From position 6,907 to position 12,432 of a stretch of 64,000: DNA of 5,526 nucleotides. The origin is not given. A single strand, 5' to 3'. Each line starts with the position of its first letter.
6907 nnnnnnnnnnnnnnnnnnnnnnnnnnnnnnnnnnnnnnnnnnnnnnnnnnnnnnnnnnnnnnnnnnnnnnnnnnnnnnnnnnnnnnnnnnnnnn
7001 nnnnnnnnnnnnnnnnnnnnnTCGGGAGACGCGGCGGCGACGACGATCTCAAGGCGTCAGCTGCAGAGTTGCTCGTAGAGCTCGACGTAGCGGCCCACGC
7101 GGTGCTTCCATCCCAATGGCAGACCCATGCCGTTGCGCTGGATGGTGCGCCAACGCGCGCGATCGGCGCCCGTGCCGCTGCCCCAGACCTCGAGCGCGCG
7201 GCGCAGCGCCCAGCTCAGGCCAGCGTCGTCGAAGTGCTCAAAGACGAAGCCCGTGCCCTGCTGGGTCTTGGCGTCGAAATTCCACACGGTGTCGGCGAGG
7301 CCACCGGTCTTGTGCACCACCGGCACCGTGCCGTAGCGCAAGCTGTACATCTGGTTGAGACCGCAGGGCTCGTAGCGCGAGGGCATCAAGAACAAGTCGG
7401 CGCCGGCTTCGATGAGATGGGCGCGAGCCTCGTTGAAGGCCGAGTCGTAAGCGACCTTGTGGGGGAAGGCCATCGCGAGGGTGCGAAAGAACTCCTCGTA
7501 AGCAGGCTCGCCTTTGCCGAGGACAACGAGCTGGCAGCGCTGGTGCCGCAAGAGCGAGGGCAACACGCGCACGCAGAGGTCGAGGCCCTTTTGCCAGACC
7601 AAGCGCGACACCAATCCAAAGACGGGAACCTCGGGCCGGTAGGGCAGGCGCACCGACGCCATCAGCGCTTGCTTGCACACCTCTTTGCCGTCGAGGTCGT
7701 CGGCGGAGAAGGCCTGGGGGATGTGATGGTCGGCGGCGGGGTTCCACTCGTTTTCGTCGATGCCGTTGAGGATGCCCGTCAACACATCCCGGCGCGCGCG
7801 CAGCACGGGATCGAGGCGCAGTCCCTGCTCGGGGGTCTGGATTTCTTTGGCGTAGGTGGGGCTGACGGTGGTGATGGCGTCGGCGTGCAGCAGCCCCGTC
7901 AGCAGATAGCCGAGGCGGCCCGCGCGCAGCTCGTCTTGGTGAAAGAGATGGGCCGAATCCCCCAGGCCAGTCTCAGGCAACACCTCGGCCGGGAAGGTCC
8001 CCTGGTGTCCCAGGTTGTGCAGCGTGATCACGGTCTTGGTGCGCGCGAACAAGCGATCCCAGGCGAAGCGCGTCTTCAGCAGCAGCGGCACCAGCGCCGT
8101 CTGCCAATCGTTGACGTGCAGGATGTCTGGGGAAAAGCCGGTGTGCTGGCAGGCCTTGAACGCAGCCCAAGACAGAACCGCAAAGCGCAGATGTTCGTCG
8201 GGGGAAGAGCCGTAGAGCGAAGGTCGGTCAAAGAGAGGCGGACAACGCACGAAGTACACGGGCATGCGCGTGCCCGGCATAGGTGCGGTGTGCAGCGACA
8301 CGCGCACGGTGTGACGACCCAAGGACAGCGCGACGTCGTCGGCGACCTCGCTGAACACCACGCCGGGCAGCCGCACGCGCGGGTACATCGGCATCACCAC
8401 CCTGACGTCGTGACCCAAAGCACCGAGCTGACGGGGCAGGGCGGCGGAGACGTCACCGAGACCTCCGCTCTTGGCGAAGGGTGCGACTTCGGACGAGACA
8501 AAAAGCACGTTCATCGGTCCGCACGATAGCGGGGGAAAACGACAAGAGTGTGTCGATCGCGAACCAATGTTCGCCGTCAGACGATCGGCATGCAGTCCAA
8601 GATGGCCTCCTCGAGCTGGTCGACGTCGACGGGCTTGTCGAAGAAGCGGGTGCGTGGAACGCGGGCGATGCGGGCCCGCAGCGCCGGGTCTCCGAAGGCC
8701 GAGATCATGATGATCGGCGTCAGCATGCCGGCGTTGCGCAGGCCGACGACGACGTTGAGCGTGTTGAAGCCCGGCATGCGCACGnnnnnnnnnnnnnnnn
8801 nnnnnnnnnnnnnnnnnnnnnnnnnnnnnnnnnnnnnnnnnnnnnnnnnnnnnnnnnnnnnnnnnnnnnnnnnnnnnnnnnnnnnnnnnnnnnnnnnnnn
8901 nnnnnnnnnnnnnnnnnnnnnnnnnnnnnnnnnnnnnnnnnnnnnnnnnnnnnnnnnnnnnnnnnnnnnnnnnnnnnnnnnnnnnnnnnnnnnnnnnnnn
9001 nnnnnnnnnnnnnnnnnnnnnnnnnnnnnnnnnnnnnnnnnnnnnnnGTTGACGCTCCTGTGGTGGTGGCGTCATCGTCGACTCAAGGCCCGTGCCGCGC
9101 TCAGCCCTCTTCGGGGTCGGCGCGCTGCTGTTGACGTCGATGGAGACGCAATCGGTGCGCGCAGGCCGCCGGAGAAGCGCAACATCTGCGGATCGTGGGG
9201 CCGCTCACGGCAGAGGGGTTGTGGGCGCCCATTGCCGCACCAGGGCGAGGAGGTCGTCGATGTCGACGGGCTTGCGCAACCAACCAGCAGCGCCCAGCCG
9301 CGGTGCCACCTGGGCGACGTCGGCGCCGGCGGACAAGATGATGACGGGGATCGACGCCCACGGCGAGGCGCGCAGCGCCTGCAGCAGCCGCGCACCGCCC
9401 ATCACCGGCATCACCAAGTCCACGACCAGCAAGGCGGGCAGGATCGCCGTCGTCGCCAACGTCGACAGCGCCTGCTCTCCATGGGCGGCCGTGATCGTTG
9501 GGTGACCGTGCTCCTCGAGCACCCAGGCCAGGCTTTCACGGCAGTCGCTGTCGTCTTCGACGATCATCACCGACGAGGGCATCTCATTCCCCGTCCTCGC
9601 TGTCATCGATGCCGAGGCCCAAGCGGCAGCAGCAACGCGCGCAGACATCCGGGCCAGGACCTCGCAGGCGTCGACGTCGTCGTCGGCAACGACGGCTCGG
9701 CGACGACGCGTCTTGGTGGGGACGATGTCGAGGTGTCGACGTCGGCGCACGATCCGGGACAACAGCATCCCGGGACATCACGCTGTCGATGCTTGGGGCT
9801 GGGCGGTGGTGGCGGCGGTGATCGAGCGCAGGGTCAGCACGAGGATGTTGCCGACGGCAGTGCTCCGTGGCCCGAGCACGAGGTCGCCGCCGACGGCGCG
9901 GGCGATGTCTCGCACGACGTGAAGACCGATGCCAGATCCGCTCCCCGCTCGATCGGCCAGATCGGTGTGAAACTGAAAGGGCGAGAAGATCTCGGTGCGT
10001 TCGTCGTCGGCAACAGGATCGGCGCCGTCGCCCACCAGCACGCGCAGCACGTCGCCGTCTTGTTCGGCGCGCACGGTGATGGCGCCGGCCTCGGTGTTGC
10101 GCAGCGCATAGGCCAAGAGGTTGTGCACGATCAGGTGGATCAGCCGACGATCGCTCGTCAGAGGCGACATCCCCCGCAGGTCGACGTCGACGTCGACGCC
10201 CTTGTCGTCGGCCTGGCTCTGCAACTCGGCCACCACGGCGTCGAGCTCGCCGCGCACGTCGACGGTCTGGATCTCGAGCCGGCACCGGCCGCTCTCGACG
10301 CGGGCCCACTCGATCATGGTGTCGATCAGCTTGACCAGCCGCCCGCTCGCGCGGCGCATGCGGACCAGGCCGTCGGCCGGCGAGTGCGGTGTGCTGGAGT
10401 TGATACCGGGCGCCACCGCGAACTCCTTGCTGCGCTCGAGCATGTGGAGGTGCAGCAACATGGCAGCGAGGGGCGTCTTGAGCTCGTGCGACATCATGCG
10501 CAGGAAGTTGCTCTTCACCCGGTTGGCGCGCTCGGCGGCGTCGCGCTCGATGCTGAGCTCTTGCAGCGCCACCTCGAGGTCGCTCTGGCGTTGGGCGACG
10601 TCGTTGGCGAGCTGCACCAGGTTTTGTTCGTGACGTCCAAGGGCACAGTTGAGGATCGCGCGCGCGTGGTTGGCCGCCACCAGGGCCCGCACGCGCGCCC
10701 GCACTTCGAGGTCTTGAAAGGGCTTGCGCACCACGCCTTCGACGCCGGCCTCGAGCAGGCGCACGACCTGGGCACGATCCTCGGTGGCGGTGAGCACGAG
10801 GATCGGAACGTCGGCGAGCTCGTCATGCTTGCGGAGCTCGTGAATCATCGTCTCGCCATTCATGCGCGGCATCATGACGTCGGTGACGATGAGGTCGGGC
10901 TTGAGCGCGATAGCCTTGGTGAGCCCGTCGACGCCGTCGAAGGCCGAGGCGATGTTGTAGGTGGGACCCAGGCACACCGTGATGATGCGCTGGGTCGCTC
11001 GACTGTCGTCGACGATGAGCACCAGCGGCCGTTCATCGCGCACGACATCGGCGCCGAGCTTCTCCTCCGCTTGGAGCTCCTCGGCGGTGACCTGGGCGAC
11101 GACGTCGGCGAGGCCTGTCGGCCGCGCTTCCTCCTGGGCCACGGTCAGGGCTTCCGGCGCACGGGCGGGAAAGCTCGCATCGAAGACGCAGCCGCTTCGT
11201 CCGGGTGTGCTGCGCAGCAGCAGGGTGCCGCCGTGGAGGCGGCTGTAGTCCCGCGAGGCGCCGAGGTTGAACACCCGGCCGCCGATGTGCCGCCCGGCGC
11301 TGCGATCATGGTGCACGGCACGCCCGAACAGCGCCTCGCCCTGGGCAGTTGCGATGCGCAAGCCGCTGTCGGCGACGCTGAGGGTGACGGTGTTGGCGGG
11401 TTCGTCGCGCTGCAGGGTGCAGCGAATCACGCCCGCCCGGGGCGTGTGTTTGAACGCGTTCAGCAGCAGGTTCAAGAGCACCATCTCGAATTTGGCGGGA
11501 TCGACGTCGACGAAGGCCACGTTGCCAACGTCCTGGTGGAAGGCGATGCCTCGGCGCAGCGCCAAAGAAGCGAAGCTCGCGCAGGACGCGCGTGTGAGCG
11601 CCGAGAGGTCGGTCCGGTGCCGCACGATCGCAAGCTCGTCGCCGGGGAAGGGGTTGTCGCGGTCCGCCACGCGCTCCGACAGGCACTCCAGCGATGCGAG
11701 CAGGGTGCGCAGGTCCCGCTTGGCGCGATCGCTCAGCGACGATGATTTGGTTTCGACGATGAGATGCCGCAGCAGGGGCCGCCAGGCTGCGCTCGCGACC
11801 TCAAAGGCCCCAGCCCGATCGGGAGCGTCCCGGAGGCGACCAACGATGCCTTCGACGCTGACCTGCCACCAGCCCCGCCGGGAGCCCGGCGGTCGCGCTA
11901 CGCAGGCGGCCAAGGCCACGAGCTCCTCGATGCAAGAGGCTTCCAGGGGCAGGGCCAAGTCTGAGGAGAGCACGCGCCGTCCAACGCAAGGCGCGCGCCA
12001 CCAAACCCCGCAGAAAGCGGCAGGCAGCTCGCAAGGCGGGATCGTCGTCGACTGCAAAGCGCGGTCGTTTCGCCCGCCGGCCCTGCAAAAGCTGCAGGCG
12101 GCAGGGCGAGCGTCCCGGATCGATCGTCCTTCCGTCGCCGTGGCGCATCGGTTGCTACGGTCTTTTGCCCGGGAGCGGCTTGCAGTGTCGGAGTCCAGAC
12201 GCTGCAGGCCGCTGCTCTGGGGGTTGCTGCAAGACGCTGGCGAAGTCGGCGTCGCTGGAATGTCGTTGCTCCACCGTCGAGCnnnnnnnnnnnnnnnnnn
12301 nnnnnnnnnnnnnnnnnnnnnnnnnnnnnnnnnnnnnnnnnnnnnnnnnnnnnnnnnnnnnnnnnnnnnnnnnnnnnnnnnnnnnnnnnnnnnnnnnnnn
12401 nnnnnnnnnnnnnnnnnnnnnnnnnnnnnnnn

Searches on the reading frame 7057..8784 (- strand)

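Call 41: search_protein_families(library=pfam, proteins=[window:7057-8784:-], max_evalue=0.001)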
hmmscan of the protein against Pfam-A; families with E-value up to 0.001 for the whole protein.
window:7057-8784:- (575 aa): 6 families
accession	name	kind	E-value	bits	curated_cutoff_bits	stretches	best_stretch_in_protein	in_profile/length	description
PF08323.17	Glyco_transf_5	-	1.8e-71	241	22.7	1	92-329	1-238/239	Starch synthase catalytic domain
PF00534.26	Glycos_transf_1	-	7.1e-16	58.6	26.4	1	385-534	14-159/172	Glycosyl transferases group 1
PF13692.12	Glyco_trans_1_4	-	5.9e-11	43.2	27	1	387-532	2-141/142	Glycosyl transferases group 1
PF13439.12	Glyco_transf_4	-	2.4e-07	31.3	28.5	1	107-317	2-150/170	Glycosyltransferase Family 4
PF20706.3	GT4-conflict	-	1.1e-06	28.3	26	1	396-519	209-339/385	Family 4 Glycosyltransferase in conflict systems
PF13579.12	Glyco_trans_4_4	-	3.5e-06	27.9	29.7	1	107-316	1-143/158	Glycosyl transferase 4-like domain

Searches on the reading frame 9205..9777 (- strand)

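Call 41: search_protein_families(library=pfam, proteins=[window:9205-9777:-], max_evalue=0.001)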
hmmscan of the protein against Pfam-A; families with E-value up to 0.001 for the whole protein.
window:9205-9777:- (190 aa): 1 family
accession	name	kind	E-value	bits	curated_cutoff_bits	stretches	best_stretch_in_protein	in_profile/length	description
PF00072.30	Response_reg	-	1.7e-19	70.4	30.2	1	70-180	1-110/111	Response regulator receiver domain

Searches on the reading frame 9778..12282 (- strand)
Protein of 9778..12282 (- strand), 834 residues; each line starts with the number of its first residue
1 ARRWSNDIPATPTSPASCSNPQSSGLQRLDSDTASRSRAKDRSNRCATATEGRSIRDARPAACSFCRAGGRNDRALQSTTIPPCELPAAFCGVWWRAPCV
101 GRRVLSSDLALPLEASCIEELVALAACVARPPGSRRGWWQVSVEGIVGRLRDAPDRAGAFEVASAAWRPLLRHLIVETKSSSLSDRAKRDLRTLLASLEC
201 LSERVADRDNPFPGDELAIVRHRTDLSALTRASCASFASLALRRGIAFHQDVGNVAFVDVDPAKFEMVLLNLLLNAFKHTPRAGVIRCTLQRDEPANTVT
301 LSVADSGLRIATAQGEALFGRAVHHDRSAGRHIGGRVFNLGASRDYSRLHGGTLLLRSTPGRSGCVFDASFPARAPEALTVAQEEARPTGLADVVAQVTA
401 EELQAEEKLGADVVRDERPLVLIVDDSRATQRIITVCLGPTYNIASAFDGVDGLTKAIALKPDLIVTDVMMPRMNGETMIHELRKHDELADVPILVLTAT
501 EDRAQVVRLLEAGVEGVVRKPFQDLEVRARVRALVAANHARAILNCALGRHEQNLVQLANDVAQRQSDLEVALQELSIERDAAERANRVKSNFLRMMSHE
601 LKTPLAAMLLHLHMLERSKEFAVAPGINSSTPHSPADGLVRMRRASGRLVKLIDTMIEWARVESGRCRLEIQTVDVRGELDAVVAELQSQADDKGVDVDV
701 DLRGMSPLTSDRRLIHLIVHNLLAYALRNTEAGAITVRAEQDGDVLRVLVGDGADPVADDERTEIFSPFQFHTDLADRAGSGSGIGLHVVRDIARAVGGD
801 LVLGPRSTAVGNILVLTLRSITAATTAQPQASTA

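Call 41: search_protein_families(library=pfam, proteins=[window:9778-12282:-], max_evalue=0.001)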
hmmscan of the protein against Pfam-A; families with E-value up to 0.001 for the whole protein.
window:9778-12282:- (834 aa): 4 families
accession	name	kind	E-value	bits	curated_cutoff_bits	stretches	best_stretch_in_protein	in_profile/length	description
PF02518.31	HATPase_c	-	3.6e-27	95.4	26.4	2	261-373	2-109/111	Histidine kinase-, DNA gyrase B-, and HSP90-like ATPase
PF00072.30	Response_reg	-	3.3e-22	79.2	30.2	1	421-531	1-110/111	Response regulator receiver domain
PF00512.31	HisKA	-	2.7e-13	50.2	26.9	1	590-665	2-66/66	His Kinase A (phospho-acceptor) domain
PF13581.12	HATPase_c_2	-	5.4e-06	26.9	27.4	0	719-800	40-113/127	Histidine kinase-like ATPase domain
